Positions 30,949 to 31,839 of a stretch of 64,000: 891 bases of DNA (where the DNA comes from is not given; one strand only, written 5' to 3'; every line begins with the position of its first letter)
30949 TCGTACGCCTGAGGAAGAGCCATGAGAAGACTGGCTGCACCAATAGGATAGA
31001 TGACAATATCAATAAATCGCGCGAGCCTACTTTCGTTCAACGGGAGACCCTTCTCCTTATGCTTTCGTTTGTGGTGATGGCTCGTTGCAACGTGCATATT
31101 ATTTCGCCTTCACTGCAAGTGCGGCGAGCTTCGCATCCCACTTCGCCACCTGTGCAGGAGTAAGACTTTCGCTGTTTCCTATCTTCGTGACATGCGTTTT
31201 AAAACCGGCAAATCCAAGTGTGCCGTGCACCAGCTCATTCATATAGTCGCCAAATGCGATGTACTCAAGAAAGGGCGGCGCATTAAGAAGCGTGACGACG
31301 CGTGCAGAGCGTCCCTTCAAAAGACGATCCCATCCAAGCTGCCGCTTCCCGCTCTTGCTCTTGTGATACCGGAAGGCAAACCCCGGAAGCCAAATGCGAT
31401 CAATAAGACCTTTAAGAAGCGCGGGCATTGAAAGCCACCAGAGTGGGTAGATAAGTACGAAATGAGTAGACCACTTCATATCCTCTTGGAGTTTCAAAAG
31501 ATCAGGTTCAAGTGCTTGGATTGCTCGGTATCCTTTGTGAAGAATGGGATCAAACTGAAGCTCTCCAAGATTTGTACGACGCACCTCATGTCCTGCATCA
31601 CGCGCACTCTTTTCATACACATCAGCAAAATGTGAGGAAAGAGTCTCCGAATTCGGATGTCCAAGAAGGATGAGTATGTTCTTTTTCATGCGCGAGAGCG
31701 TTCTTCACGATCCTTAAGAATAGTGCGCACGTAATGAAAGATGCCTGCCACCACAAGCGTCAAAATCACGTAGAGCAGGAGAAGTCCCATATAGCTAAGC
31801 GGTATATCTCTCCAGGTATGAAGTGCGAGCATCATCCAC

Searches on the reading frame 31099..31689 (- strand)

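Call 35: search_protein_families(library=pfam, proteins=[window:31099-31689:-], max_evalue=0.00001)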
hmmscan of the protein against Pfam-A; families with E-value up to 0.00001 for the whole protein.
window:31099-31689:- (196 aa): 2 families
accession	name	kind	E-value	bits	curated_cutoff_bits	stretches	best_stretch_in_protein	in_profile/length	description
PF02525.22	Flavodoxin_2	-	2.2e-33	116.1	27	1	3-166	1-170/198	Flavodoxin-like fold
PF03358.20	FMN_red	-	5.6e-12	45.9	24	1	4-99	2-96/152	NADPH-dependent FMN reductase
